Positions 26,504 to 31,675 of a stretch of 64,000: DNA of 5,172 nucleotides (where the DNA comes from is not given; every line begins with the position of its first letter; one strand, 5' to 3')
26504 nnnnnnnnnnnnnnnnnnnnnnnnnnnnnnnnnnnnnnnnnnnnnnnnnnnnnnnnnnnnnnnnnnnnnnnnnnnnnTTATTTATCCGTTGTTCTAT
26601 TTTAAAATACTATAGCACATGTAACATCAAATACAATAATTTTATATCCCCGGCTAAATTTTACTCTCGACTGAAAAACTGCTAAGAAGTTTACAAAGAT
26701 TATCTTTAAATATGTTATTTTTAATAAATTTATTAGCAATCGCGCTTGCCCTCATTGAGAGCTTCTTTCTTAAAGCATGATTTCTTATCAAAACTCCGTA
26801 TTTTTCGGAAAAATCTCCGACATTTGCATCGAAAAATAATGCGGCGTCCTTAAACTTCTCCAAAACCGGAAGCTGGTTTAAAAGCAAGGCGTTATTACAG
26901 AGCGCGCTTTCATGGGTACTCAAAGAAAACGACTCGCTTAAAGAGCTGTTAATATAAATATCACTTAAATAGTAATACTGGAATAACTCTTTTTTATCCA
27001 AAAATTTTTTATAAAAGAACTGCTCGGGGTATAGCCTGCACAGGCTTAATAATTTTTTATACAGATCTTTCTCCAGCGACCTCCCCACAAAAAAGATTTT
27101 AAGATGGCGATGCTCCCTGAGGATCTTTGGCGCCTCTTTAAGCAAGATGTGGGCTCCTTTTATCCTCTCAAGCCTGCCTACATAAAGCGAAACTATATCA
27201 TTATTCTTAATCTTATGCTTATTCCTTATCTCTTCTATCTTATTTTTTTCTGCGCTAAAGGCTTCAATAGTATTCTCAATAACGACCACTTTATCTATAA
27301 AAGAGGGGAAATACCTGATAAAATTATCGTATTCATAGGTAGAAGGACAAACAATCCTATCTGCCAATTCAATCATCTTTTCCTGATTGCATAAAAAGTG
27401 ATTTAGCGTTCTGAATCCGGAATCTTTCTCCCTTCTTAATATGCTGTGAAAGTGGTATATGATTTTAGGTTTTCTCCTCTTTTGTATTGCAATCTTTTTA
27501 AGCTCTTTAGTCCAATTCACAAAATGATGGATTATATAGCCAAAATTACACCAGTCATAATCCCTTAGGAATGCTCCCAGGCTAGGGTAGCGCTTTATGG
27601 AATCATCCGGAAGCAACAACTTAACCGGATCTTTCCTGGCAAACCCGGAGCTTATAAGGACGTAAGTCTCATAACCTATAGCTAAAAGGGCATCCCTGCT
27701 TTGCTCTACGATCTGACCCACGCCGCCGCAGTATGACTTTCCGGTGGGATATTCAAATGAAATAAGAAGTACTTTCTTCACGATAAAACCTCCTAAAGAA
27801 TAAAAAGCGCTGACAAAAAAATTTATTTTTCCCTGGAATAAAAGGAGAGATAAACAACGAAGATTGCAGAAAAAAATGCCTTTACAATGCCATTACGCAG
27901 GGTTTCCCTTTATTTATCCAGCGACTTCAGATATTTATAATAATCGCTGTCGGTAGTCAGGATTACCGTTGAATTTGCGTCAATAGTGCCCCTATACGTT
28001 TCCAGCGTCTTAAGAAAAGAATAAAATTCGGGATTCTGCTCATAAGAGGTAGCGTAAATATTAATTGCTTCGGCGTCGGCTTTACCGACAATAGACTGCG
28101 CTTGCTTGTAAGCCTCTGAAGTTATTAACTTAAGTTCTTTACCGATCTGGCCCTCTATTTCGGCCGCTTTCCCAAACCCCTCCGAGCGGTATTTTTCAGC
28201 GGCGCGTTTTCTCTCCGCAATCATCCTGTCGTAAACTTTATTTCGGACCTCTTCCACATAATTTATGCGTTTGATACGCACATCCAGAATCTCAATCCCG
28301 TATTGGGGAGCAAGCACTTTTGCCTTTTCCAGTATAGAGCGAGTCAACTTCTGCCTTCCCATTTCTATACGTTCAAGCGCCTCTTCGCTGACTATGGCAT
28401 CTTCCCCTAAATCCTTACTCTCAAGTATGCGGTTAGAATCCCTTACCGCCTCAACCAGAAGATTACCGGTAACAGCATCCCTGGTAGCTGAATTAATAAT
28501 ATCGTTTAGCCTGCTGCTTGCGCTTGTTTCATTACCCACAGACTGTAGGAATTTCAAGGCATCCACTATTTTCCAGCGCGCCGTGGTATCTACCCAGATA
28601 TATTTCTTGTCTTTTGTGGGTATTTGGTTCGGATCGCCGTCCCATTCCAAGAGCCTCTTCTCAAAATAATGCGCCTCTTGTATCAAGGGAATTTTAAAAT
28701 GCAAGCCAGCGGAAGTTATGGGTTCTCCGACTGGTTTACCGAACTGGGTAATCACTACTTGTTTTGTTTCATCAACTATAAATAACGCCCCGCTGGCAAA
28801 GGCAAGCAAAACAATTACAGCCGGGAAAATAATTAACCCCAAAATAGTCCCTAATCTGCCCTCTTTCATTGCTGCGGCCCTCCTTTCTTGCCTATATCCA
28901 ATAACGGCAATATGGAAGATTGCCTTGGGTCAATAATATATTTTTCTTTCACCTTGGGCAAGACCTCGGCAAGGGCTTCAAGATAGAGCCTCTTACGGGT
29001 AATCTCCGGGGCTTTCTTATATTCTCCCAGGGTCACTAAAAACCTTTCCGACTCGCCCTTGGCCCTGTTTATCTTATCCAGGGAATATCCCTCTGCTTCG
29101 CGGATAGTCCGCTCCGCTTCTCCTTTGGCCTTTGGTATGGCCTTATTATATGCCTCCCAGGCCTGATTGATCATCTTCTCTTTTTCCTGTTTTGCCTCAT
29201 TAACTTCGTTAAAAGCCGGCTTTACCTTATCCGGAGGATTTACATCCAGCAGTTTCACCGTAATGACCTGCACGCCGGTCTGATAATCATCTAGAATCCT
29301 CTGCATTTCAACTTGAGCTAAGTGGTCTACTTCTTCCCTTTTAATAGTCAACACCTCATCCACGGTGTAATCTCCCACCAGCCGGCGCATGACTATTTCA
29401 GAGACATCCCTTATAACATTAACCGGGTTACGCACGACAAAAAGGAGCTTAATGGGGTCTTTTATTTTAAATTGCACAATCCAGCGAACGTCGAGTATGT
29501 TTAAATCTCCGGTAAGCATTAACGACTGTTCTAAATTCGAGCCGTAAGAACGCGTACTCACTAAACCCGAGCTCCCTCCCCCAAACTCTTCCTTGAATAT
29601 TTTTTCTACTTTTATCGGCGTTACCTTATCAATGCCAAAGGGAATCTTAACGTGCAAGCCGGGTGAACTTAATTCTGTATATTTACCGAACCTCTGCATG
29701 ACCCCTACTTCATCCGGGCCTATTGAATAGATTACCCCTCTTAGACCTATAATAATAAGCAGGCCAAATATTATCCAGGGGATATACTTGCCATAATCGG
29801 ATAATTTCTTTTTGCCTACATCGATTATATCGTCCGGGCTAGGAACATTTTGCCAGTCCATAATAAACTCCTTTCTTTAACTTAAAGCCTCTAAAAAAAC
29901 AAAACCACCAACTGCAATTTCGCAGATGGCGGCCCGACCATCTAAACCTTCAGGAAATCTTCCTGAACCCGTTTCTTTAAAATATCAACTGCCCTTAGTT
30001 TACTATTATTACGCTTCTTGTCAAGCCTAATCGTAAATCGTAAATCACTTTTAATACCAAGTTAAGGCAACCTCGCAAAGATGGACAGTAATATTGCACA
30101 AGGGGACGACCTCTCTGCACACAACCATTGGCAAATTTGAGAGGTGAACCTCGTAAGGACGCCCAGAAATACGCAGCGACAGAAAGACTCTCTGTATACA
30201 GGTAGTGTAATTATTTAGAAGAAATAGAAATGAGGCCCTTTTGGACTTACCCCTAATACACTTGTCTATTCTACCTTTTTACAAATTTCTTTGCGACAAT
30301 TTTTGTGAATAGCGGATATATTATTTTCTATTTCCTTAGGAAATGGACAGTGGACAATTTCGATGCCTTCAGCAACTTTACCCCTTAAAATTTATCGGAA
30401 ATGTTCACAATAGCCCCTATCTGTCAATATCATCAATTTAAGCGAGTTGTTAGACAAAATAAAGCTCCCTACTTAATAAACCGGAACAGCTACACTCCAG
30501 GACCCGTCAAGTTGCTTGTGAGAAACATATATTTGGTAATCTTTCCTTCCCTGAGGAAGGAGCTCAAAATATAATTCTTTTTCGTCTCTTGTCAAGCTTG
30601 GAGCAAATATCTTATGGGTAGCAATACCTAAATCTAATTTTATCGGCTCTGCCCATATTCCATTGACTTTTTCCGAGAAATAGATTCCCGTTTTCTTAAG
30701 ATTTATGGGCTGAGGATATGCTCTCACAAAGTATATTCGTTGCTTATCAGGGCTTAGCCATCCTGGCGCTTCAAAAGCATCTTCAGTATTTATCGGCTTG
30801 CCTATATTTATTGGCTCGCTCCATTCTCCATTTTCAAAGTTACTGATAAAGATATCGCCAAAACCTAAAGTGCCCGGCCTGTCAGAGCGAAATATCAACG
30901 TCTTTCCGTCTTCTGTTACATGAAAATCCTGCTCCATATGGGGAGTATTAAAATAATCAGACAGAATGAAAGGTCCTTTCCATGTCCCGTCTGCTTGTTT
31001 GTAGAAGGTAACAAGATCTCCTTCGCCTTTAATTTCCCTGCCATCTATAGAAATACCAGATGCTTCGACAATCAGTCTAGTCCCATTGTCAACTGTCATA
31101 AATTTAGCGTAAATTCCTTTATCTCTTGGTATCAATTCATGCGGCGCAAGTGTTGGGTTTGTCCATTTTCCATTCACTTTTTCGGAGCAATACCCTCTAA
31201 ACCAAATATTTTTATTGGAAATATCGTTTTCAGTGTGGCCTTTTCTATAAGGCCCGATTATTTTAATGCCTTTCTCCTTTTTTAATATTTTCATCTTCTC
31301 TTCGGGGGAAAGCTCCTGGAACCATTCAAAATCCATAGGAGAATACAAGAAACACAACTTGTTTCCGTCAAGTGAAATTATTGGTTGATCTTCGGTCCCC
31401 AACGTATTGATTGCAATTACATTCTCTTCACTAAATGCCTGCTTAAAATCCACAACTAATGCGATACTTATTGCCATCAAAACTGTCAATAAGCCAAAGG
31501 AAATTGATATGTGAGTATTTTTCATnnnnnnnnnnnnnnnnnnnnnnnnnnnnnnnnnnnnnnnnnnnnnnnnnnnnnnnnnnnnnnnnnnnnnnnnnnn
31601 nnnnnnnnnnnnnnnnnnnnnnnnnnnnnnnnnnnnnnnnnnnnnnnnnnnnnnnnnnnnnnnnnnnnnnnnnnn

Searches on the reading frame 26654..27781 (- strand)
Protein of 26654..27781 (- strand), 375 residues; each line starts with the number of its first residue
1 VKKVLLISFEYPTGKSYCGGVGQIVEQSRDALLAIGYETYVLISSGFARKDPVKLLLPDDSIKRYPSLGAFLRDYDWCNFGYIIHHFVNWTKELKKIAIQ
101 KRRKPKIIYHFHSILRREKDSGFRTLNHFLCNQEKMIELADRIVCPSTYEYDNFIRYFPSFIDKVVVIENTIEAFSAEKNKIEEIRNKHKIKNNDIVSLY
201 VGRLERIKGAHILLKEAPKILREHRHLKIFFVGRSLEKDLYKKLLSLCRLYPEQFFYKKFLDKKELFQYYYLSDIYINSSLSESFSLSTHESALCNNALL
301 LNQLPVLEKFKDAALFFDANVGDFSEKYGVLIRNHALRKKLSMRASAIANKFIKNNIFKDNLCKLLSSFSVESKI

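Call 106: search_protein_families(library=pfam, max_evalue=0.001, proteins=[window:26654-27781:-])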
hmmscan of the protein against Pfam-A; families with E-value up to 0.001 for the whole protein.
window:26654-27781:- (375 aa): 3 families
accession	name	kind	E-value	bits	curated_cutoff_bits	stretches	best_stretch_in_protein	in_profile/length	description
PF00534.26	Glycos_transf_1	-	7.8e-16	58.5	26.4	1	182-343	2-167/172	Glycosyl transferases group 1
PF13692.12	Glyco_trans_1_4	-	4.3e-11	43.7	27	1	198-304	4-108/142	Glycosyl transferases group 1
PF13439.12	Glyco_transf_4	-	1.3e-07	32.3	28.5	1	19-172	2-166/170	Glycosyltransferase Family 4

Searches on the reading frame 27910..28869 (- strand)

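Call 106: search_protein_families(library=pfam, max_evalue=0.001, proteins=[window:27910-28869:-])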
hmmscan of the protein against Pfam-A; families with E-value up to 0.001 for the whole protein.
window:27910-28869:- (319 aa): 1 family
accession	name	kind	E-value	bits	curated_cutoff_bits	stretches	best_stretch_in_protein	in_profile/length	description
PF01145.31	Band_7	-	1.9e-27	96.9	23.6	1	31-230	2-173/176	SPFH domain / Band 7 family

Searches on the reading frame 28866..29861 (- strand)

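Call 106: search_protein_families(library=pfam, max_evalue=0.001, proteins=[window:28866-29861:-])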
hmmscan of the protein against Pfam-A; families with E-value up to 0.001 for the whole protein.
window:28866-29861:- (331 aa): 1 family
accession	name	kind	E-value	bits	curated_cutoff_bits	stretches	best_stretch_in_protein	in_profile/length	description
PF01145.31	Band_7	-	3.1e-27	96.2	23.6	1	46-234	2-172/176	SPFH domain / Band 7 family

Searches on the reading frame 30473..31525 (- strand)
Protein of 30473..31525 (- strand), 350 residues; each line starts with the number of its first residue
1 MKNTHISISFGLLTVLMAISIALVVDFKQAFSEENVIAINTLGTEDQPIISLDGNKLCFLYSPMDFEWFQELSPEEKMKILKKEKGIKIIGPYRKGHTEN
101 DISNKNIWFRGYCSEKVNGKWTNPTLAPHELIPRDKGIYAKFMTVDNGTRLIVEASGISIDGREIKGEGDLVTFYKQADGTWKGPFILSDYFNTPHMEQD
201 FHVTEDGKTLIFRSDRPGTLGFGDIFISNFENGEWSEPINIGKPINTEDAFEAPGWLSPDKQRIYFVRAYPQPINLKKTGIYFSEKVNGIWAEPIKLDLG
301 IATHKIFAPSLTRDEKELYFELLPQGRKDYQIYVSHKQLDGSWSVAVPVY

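Call 106: search_protein_families(library=pfam, max_evalue=0.001, proteins=[window:30473-31525:-])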
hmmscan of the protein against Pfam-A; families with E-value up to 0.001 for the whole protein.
window:30473-31525:- (350 aa): 1 family
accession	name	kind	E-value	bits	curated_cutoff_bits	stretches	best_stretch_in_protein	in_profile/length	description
PF07676.18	PD40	-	9.7e-10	38.6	20.9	0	192-227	5-38/38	WD40-like Beta Propeller Repeat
